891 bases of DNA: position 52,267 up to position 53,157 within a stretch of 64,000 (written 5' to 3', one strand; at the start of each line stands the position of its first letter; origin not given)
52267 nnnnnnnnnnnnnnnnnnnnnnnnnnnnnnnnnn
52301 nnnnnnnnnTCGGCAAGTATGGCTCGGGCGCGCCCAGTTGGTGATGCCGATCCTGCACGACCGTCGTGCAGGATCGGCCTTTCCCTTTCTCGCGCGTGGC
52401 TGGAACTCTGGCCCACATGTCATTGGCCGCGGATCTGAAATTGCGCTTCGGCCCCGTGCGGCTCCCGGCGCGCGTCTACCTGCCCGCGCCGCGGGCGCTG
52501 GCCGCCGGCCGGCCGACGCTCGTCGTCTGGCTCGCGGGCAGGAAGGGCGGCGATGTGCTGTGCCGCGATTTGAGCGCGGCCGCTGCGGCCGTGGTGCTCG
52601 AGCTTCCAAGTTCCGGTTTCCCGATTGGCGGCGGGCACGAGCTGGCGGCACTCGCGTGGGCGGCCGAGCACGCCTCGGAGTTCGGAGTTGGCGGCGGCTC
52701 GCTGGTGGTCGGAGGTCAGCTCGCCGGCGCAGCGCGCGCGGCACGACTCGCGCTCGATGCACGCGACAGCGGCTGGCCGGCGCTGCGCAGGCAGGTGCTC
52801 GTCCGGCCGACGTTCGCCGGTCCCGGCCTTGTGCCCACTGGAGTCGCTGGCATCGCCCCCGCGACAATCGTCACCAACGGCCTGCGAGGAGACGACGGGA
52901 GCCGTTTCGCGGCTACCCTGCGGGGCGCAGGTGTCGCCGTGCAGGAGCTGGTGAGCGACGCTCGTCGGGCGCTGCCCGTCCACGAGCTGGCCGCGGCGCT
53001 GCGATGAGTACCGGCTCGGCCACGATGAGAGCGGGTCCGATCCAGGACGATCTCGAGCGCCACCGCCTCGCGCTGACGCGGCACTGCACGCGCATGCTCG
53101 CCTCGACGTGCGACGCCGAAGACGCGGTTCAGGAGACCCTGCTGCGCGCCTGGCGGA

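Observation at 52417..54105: Dead esterase - truncated SigG-like ECF - SRPBCC operon: possible new ECF control mechanism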

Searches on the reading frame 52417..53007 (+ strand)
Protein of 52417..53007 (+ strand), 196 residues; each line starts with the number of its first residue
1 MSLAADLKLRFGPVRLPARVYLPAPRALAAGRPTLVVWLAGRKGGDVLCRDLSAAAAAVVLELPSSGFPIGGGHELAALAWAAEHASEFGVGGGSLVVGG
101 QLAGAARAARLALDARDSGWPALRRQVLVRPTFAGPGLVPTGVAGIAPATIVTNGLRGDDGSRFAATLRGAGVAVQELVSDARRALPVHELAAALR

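Call 4: search_protein_families(library=pfam, proteins=[window:52417-53007:+], max_evalue=0.1)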
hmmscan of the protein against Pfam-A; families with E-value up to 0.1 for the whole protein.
window:52417-53007:+ (196 aa): 1 family
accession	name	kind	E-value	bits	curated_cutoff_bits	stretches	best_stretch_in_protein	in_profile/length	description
PF07859.19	Abhydrolase_3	-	5.2e-09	36.6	25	1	46-132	18-109/210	alpha/beta hydrolase fold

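Call 5: search_protein_families(library=ncbifam, proteins=[window:52417-53007:+], max_evalue=0.01)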
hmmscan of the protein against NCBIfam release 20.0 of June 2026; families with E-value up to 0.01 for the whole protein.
window:52417-53007:+ (196 aa): 2 families
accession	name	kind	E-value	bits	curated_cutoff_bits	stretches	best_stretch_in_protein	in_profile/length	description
NF058653.1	LipP1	equivalog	2.3e-17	62.8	350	1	15-132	57-182/300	LipP1 family hormone-sensitive lipase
NF033149.0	CHL_hydrolase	equivalog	2.9e-15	56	500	1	5-132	50-186/310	chloramphenicol hydrolase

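Call 27: find_homologous_proteins(query=window:52417-53007:+, max_evalue=0.00001)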
Query window:52417-53007:+ (196 aa): 94 proteins with E <= 0.00001 among 8000 candidates.
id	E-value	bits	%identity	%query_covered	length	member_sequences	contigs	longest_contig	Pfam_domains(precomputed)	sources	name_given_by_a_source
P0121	1.3e-114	399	99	100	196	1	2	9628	PF07859.20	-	-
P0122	1.2e-113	396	99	100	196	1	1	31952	PF07859.20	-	-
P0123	1.5e-113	395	99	100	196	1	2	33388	PF07859.20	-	-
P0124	1.7e-113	395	99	100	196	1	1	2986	PF07859.20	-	-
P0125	5.4e-112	390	98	100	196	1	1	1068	PF07859.20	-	-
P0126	4.2e-98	345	86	100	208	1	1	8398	PF07859.20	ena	-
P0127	6.5e-93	328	85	100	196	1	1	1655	PF07859.20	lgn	-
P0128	4.7e-89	315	99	79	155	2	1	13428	PF07859.20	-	-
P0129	4.8e-87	309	78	100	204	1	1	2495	PF07859.20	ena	-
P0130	1.2e-80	288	74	100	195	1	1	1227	PF07859.20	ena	-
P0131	1.7e-80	287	75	100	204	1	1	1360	PF07859.20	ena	-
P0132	8.4e-78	279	76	96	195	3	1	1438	PF07859.20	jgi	-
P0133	9.8e-74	265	71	100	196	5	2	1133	PF07859.20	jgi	jgi:alpha/beta hydrolase fold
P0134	3.5e-67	244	67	99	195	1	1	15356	PF07859.20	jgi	jgi:hypothetical protein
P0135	3.7e-67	244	65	100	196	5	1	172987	PF07859.20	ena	-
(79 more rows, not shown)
